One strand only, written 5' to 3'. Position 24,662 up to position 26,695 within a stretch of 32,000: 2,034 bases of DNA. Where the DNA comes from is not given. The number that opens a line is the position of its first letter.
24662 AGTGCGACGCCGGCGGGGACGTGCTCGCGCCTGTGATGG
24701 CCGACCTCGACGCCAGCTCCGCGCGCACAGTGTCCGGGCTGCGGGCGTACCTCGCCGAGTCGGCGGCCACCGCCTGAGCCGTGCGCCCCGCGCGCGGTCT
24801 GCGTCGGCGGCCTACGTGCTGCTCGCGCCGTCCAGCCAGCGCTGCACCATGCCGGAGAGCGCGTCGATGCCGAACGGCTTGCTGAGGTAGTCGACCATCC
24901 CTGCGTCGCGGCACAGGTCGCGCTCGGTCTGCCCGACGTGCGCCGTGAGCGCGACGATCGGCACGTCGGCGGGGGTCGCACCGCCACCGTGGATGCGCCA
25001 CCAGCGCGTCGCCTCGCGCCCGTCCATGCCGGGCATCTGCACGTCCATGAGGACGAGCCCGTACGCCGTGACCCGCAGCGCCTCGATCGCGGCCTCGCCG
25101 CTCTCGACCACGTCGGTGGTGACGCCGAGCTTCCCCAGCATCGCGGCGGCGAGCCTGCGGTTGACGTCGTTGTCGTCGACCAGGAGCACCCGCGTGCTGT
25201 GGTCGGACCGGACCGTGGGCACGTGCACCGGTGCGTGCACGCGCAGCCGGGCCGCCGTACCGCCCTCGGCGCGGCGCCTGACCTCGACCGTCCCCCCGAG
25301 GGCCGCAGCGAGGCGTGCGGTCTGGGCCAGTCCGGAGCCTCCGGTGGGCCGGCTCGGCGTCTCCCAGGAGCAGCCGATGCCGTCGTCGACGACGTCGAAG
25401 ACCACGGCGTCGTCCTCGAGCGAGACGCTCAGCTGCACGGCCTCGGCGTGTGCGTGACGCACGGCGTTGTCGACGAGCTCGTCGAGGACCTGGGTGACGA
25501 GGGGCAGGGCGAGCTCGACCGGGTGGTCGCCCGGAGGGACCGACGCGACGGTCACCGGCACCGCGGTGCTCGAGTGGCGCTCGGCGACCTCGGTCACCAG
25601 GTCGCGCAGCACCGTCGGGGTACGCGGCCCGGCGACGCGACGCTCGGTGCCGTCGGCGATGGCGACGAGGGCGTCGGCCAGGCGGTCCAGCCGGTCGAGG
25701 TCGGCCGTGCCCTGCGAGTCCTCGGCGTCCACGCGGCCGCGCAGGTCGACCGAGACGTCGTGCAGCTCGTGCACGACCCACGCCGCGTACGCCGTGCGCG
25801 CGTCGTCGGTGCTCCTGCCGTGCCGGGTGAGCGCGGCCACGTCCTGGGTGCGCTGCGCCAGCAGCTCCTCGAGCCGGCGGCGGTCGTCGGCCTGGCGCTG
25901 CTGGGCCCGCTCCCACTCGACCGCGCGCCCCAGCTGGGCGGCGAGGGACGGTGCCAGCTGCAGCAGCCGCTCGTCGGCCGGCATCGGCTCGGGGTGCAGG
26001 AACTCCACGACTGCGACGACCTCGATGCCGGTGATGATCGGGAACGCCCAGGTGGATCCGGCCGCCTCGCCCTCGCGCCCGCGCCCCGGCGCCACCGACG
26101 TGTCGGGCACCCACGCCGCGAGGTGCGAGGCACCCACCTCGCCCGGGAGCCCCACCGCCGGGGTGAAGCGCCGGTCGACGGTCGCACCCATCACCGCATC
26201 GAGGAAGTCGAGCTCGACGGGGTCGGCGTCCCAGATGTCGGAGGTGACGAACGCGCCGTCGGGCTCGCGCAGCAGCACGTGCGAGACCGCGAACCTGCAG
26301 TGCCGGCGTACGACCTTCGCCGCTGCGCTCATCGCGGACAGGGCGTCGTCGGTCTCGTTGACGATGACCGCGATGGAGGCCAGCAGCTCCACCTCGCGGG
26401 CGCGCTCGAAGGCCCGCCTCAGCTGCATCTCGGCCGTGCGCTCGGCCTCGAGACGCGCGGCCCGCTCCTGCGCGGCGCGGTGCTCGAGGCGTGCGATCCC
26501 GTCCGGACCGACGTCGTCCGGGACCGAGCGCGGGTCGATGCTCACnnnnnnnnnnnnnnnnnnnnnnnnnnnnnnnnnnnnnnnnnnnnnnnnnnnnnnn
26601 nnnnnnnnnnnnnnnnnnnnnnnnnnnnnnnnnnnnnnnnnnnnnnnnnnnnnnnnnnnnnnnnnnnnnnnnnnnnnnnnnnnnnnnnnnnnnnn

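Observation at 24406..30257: Complete cytoplasmic H-NOX-headed phosphorelay (OmpR regulator, H-NOX, HNOBA kinase, GAF hybrid kinase, Hpt) in a high-GC actinobacterial context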

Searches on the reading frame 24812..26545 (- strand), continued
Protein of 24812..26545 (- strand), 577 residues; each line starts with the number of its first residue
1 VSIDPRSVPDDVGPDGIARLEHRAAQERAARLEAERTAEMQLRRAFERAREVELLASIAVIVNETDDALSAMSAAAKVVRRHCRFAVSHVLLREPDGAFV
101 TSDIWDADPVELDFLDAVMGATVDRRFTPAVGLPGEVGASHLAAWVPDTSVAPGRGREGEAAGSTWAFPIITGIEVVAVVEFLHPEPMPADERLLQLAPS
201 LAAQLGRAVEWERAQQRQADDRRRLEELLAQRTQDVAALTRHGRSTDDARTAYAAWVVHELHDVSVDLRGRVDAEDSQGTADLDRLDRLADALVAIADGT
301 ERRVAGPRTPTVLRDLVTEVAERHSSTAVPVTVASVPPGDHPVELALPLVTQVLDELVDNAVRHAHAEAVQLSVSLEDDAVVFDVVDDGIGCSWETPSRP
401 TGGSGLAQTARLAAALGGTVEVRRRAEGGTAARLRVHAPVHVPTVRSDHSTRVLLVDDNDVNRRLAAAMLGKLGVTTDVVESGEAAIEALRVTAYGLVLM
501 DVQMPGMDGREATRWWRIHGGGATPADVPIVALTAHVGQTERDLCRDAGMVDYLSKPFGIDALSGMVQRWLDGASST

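Call 88: find_encoding_contigs(protein=P0168, flank=6000, max_places=1)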
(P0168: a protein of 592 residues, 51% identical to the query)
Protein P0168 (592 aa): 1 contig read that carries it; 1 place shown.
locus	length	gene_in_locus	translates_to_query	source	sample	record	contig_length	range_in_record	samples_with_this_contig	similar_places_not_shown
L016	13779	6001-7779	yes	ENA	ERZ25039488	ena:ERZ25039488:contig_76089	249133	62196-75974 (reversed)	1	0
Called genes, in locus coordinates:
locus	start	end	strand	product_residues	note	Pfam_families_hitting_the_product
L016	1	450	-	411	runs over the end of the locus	PF07690:MFS_1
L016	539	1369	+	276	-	PF13576:Pentapeptide_3 (faint), PF00805:Pentapeptide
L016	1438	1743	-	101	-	PF03992:ABM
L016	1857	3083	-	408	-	PF02550:AcetylCoA_hydro (weak), PF13336:AcetylCoA_hyd_C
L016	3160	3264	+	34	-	-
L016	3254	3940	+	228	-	PF00072:Response_reg, PF00486:Trans_reg_C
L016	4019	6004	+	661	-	PF07701:HNOBA (faint), PF12860:PAS_7 (faint), PF00512:HisKA, PF02518:HATPase_c, PF00072:Response_reg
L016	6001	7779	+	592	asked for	PF13185:GAF_2 (weak), PF02518:HATPase_c, PF00072:Response_reg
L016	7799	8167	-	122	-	PF01627:Hpt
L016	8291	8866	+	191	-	-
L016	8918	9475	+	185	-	PF04234:CopC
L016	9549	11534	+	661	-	PF05425:CopD, PF09678:Caa3_CtaG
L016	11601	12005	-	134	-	PF11236:DUF3037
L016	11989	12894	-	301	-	PF20613:HipA_2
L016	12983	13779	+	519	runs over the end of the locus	PF07690:MFS_1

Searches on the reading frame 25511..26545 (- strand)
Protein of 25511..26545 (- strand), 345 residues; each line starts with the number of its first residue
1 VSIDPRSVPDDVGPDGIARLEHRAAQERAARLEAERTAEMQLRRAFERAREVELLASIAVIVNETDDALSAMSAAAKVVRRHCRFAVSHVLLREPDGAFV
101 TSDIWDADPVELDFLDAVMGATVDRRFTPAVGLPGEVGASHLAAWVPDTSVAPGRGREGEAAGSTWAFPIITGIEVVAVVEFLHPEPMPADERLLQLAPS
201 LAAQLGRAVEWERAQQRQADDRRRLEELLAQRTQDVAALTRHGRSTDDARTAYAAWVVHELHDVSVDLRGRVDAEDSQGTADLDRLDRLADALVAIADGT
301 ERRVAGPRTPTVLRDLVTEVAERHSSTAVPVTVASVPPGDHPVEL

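Call 82: search_protein_representatives(protein=window:25511-26545:-)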
Query: 345 residues. Proteins with E-value up to 0.001 (for the whole library): 4496; up to 1e-10: 950; up to 1e-30: 12. The best 150 are listed.
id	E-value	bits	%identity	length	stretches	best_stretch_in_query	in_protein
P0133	2.6e-105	368.8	60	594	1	8-334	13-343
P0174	1.3e-82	294.2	50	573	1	17-320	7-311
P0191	6.5e-64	232.8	62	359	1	49-241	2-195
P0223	8.5e-58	212.6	50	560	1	49-286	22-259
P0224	9.2e-51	189.5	41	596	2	19-328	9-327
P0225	4.2e-42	161.1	70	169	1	14-130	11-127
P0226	1.5e-41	159.3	39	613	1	17-283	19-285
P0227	1.5e-34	136.3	39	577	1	14-291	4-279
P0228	2.9e-34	135.3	36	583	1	17-334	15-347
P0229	1.7e-33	132.8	72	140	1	15-110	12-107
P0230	8.3e-33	130.5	34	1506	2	38-224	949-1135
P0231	8.4e-31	123.9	34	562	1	17-325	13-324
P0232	1.4e-30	123.2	33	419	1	17-324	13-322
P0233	2.2e-30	122.6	30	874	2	44-244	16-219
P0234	2.3e-29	119.2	32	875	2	20-233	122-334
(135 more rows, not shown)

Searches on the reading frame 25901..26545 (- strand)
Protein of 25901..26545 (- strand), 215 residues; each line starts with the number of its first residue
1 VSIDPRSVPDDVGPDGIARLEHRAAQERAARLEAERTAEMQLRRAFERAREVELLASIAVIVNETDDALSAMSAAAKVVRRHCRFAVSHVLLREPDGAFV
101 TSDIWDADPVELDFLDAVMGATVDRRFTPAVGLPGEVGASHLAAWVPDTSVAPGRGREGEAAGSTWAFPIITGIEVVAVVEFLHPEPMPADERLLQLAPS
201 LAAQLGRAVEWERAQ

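Call 63: predict_structure(alignment_id=A6)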
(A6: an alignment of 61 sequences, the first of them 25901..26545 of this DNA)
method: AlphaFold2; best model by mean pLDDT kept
length: 215 residues; sequences in the alignment: 61
mean_pLDDT: 90.4   pTM: 0.80
mean pLDDT of the five models: 90.4, 90.4, 90.3, 89.5, 88.7
residues with pLDDT >= 90: 170; 70-90: 28; 50-70: 15; < 50: 2
segments of 3 or more residues with pLDDT < 50: none
pLDDT, mean of each block of 10 residues (from residue 1): 54 78 94 95 92 96 95 97 96 95 96 94 90 90 93 71 91 95 95 94 96 91
secondary structure, 60 per line:
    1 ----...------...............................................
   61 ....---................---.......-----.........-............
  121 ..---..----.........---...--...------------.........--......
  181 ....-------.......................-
elements in order: H14-64 H68-83 E87-93 E99-107 H109-122 H132-140 E144-146 E164-172 E175-184 H192-214

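Call 66: fold_search(model_id=the predicted structure, library=pdb)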
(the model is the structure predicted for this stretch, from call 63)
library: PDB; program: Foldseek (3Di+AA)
matches with E <= 10: 1260; with E <= 0.001: 397
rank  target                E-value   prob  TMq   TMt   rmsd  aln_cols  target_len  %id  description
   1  1f5m_A                7.9e-09  1.00  0.61  0.73   2.5       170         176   13  STRUCTURE OF THE GAF DOMAIN (released 2000-11-10)
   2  3ci6_B                2.3e-08  1.00  0.61  0.77   3.1       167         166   15  Crystal structure of the GAF domain from Acinetobacter phosphoenolpyruvate-protein phosphotransferase (released 2008-05-13)
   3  3ci6_A                2.4e-08  1.00  0.59  0.79   3.6       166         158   15  Crystal structure of the GAF domain from Acinetobacter phosphoenolpyruvate-protein phosphotransferase (released 2008-05-13)
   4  1f5m_B                4.0e-08  1.00  0.59  0.70   2.8       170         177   13  STRUCTURE OF THE GAF DOMAIN (released 2000-11-10)
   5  3mmh_A                8.1e-08  1.00  0.63  0.80   2.4       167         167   16  X-ray structure of free methionine-R-sulfoxide reductase from neisseria meningitidis in complex with its substrate (released 2010-05-19)
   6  6oap_A                1.3e-07  1.00  0.60  0.44   3.5       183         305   16  Crystal structure of a dual sensor histidine kinase in the green-light absorbing Pg state (released 2019-09-18)
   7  3rfb_A                1.5e-07  1.00  0.60  0.79   2.8       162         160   13  Structure of fRMsr (released 2012-04-11)
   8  4g3v_A                1.5e-07  1.00  0.56  0.72   3.5       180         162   16  Crystal structure of A. Aeolicus nlh2 gaf domain in an inactive state (released 2013-05-29)
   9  5hl6_A                1.6e-07  1.00  0.60  0.79   2.9       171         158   15  Crystal Structure of a Putative GAF sensor protein from Burkholderia vietnamiensis (released 2016-01-27)
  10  3p01_C                1.6e-07  1.00  0.61  0.76   3.5       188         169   15  Crystal structure of two-component response regulator from Nostoc sp. PCC 7120 (released 2010-10-06)
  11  3rfb_B                1.8e-07  1.00  0.60  0.77   2.8       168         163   13  Structure of fRMsr (released 2012-04-11)
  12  5w10_D                1.8e-07  1.00  0.55  0.68   3.5       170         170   15  Lcd1 GAF domain in complex with cAMP ligand (released 2017-06-28)
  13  6oaq_A                1.9e-07  1.00  0.60  0.44   3.4       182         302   15  Crystal structure of a dual sensor histidine kinase in BeF3- bound state (released 2019-09-18)
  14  3p01_A                1.9e-07  1.00  0.63  0.74   4.3       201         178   18  Crystal structure of two-component response regulator from Nostoc sp. PCC 7120 (released 2010-10-06)
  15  3trc                  2.1e-07  1.00  0.62  0.77   3.6       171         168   16  Structure of the GAF domain from a phosphoenolpyruvate-protein phosphotransferase (ptsP) from Coxiella burnetii (released 2011-09-28)
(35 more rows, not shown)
